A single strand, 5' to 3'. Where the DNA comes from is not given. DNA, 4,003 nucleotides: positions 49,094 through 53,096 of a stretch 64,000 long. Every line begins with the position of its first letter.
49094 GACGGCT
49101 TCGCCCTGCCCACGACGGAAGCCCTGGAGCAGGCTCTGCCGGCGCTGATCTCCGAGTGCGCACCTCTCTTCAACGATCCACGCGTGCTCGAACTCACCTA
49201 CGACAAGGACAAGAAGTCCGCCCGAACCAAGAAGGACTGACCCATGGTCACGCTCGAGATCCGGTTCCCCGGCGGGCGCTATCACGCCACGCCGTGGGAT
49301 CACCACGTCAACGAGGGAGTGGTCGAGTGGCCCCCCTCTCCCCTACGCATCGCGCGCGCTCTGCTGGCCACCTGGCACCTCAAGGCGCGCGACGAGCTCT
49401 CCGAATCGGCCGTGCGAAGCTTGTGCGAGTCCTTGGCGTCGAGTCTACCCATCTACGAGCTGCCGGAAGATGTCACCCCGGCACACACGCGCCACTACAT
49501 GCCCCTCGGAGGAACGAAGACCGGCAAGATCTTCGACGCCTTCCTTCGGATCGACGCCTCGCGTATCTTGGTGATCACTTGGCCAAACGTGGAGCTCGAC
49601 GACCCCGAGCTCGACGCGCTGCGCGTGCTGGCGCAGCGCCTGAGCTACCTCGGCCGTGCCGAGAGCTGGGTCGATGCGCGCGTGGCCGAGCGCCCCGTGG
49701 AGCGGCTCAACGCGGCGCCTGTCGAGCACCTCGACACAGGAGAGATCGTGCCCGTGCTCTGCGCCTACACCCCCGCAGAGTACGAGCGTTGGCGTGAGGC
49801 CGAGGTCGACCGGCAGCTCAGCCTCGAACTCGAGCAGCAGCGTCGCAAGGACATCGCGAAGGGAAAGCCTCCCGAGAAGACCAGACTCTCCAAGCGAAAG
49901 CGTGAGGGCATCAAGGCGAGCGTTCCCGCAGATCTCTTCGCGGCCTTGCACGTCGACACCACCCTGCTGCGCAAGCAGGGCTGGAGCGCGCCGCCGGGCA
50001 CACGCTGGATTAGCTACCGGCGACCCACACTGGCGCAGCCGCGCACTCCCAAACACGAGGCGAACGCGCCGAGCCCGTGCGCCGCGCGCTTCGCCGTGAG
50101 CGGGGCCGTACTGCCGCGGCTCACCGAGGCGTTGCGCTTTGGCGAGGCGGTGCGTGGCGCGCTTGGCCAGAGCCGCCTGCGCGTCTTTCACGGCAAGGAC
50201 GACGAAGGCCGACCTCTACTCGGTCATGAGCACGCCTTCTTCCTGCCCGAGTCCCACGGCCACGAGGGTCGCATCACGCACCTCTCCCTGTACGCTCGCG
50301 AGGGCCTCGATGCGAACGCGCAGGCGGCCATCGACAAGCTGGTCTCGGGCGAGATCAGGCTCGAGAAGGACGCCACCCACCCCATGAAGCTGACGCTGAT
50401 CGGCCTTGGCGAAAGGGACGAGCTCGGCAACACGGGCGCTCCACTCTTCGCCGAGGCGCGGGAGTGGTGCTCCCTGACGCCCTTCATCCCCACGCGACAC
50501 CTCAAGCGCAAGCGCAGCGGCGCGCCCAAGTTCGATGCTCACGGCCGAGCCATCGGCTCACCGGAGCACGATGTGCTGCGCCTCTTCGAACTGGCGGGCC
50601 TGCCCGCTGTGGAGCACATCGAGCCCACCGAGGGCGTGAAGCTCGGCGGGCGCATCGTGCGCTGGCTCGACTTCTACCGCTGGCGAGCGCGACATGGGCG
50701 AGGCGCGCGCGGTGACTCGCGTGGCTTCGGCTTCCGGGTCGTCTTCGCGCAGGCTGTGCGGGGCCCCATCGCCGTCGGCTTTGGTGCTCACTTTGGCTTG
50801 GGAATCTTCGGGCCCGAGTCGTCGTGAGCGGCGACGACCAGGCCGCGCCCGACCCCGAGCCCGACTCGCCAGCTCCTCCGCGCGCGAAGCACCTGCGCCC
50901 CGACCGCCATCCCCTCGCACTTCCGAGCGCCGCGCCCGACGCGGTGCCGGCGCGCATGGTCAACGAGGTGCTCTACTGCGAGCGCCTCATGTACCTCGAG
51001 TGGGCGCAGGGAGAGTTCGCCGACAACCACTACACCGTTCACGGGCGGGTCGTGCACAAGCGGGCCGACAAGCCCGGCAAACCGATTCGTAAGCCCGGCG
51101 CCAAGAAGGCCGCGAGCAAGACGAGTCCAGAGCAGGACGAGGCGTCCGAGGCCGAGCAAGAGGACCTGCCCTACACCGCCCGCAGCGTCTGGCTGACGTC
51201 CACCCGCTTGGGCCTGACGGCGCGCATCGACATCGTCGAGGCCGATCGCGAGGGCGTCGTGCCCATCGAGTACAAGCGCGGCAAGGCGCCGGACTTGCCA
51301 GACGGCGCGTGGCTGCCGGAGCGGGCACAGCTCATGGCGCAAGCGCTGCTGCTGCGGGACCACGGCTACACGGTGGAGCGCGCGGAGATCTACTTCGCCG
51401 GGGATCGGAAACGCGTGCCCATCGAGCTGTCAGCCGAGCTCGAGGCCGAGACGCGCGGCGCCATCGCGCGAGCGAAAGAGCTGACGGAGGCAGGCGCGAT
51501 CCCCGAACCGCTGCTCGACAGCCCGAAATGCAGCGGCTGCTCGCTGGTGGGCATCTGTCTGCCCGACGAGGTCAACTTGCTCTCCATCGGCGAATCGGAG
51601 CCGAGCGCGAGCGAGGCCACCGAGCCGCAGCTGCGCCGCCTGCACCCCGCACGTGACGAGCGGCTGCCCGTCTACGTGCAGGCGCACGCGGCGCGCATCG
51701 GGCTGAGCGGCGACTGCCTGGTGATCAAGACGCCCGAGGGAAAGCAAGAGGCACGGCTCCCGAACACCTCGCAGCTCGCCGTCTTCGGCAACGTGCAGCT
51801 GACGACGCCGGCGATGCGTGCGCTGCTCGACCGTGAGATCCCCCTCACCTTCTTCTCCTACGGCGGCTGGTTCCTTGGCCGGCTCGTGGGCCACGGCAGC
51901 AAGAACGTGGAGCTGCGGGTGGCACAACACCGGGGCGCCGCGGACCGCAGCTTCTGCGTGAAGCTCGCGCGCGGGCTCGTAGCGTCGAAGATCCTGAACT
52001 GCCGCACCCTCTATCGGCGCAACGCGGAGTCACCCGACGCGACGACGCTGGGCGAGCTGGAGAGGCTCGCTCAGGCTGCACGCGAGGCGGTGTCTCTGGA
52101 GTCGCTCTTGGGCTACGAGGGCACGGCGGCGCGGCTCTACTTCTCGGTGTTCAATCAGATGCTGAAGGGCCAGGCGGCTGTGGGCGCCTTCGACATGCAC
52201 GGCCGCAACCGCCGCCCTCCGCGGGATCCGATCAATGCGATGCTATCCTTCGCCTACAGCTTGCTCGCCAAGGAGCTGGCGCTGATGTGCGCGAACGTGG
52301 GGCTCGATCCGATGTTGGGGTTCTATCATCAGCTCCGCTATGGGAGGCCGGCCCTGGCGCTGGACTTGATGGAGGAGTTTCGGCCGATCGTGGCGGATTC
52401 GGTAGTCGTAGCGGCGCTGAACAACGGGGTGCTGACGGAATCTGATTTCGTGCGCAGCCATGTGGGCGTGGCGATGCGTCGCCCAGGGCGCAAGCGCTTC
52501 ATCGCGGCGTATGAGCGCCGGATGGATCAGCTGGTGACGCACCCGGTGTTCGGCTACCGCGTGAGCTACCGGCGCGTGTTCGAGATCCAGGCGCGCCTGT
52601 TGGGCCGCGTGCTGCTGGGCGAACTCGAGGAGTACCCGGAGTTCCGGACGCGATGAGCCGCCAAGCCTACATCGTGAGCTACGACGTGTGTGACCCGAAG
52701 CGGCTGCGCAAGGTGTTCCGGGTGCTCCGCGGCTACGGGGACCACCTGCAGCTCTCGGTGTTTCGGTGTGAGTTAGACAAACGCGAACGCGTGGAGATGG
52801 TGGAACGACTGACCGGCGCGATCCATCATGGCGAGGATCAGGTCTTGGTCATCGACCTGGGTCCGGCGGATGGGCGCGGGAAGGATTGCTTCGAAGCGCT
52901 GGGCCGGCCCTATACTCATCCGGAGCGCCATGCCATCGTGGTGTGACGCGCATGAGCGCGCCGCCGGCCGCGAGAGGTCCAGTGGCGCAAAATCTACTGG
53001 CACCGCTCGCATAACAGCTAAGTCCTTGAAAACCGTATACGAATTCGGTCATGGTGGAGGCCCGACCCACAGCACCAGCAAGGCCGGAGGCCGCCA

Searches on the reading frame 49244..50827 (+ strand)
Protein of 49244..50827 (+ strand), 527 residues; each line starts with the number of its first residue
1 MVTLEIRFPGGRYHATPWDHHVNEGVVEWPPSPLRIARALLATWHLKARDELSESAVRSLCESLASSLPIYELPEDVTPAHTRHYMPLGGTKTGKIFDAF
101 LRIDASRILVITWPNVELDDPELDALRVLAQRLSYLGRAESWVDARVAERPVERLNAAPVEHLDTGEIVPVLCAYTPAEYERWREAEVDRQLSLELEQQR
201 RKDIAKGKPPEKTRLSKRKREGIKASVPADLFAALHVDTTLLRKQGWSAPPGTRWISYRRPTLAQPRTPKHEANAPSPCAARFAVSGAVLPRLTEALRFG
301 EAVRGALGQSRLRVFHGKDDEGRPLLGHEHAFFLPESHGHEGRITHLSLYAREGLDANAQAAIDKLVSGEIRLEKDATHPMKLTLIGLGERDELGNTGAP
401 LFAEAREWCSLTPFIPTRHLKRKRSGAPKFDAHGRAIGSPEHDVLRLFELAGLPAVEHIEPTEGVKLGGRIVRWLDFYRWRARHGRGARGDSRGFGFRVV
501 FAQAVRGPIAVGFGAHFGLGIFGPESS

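Call 6: search_protein_families(library=ncbifam, proteins=[window:49244-50827:+])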
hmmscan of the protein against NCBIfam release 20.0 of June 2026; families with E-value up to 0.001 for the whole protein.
window:49244-50827:+ (527 aa): 1 family
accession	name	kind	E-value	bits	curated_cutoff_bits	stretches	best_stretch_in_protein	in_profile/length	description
TIGR02165.1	cas5_6_GSU0054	equivalog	3.5e-52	178.2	45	1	1-525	1-492/492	type I-G CRISPR-associated protein Csb2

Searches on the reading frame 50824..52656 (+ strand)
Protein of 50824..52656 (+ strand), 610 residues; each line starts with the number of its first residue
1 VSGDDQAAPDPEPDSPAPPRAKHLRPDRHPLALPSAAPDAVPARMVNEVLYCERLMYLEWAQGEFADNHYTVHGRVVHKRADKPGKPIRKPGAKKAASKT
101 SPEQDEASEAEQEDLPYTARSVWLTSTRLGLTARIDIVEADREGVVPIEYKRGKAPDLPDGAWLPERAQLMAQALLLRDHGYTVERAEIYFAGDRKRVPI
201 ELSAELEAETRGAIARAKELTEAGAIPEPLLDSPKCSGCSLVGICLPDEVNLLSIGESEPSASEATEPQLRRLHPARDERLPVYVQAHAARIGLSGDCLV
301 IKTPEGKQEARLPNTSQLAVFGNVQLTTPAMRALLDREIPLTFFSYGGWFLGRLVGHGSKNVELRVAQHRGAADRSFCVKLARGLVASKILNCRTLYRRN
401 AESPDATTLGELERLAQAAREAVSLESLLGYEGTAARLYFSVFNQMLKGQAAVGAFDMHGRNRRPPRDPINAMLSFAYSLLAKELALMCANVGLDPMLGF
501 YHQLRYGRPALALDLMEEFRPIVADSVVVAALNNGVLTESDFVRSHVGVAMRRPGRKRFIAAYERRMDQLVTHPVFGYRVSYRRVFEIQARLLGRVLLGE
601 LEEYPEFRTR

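Call 6: search_protein_families(library=ncbifam, proteins=[window:50824-52656:+])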
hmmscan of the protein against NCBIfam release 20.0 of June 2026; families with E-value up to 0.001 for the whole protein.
window:50824-52656:+ (610 aa): 10 families
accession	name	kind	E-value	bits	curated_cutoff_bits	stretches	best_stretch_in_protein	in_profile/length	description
NF049935.1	cas4g_cas1g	exception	1.1e-221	737.1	560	1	41-610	2-546/546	CRISPR-associated endonuclease Cas4g/Cas1g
TIGR04093.1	cas1_CYANO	exception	3.2e-91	305.7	385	1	284-608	4-332/334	type I-D CRISPR-associated endonuclease Cas1d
TIGR03640.1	cas1_DVULG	exception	2.3e-84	283.5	385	1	283-607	6-338/340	type I-C CRISPR-associated endonuclease Cas1c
TIGR00287.1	cas1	equivalog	2.8e-83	279.7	71.7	1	283-604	2-326/327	CRISPR-associated endonuclease Cas1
TIGR03983.1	cas1_MYXAN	equivalog_domain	3.7e-72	243.2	358.05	1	272-609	3-346/347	type I-MYXAN CRISPR-associated endonuclease Cas1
TIGR03641.1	cas1_HMARI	exception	1e-50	172.9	304.1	1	295-608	14-321/324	type I-B CRISPR-associated endonuclease Cas1b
TIGR00372.1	cas4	equivalog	2.4e-26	92.7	65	1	45-247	5-180/180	CRISPR-associated protein Cas4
TIGR04329.1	cas1_PREFRAN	exception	1.8e-24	86.4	300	1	288-586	14-303/317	type V CRISPR-associated endonuclease Cas1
TIGR03639.1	cas1_NMENI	exception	2e-15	56.8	120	1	285-528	6-230/278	type II CRISPR-associated endonuclease Cas1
TIGR04328.1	cas4_PREFRAN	exception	1.7e-05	24.9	70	1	121-245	59-175/178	type V CRISPR-associated protein Cas4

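Call 34: find_related_loci(query=window:50824-52656:+, collection=genome_contigs, flank=10000)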
Query window:50824-52656:+ (610 aa) in genome_contigs; peptide patterns used: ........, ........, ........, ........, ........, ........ (x = any residue, [..] = any of these).
600 stretches matched a pattern (row limit reached: there are more); 591 encode a relative of the query (tblastn E <= 1e-3); the best 80 are kept; 80 distinct loci.
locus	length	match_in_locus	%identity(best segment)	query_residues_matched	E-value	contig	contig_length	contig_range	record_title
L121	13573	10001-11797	59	16-610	0e+0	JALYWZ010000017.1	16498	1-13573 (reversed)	MAG: Myxococcota bacterium isolate KUW bin26 SD1474_NODE_32_length_16498_cov_1.625985, whole genome shotgun sequence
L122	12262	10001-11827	59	1-610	0e+0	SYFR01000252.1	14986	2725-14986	MAG: Myxococcales bacterium isolate F1-60-MAGs079 F1-60__c322628, whole genome shotgun sequence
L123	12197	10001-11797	60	20-610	0e+0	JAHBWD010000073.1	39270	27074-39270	MAG: Labilithrix sp. isolate ACE_MYX8 MYX8_73, whole genome shotgun sequence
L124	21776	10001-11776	56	20-610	0e+0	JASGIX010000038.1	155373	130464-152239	MAG: Polyangiaceae bacterium isolate 5N375 JMF-2111-06-0005.ont.bin.375_37, whole genome shotgun sequence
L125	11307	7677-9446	59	32-610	0e+0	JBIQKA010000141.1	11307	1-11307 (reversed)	MAG: Myxococcales bacterium isolate mag.101f NODE_6606_length_11307, whole genome shotgun sequence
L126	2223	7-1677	59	38-610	0e+0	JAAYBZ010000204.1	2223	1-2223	MAG: Myxococcales bacterium isolate AS06rmzACSIP_366 401190_AS06, whole genome shotgun sequence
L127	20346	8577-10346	60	37-610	0e+0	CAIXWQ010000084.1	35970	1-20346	MAG: uncultured delta proteobacterium isolate MJ-time_bin-4440 genome assembly, contig: bin-4440:0084/1422, whole genome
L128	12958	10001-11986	55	8-610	0e+0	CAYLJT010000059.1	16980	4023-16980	MAG TPA_asm: uncultured Polyangiaceae bacterium isolate SRP173033_co1_384 genome assembly, contig: NODE_6434_length_1698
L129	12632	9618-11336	52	9-610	0e+0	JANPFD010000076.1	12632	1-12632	MAG: Myxococcales bacterium isolate VAR_78_concoct_94_sub VAR_78_k141_1694540, whole genome shotgun sequence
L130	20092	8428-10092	51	32-610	0e+0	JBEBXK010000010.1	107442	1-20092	MAG: Vulgatibacter incomptus isolate T2.bin.55 NODE_437_length_107442_cov_12.818069, whole genome shotgun sequence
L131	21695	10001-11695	52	32-610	0e+0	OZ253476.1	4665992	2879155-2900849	MAG: Dehalococcoidia bacterium isolate f6f1a14d-75c1-44c4-996a-bd844335e16e genome assembly, chromosome: 1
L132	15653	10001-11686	51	32-610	0e+0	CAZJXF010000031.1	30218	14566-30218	MAG TPA_asm: uncultured Desulfatirhabdium sp. isolate binchicken_co135_1 genome assembly, contig: NODE_2823_length_30218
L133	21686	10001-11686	51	36-610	0e+0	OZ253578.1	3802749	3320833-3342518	MAG: Chloroflexota bacterium isolate 48853afe-6264-4d68-b03e-03448b293cf5 genome assembly, chromosome: 1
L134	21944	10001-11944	58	20-609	0e+0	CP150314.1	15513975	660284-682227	Sorangium sp. So ce134 chromosome, complete genome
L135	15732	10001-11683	51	30-610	5e-180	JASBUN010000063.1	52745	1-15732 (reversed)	MAG: Gammaproteobacteria bacterium isolate BWSM_72 k141_1185274, whole genome shotgun sequence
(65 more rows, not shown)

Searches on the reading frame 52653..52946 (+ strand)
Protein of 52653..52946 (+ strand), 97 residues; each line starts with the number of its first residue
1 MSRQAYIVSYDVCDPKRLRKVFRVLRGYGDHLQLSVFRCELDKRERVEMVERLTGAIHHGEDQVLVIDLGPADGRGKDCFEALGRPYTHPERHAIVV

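Call 6: search_protein_families(library=ncbifam, proteins=[window:52653-52946:+])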
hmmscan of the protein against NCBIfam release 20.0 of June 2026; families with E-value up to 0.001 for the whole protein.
window:52653-52946:+ (97 aa): 1 family
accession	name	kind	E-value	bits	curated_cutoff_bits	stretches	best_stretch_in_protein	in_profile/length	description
TIGR01573.1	cas2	equivalog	6.3e-09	36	24.5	1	6-69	3-70/96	CRISPR-associated endonuclease Cas2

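Call 8: find_encoding_contigs(protein=window:52653-52946:+, flank=10000, max_places=6)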
Protein window:52653-52946:+ (97 aa): no gene with exactly this product is on record in the collection.
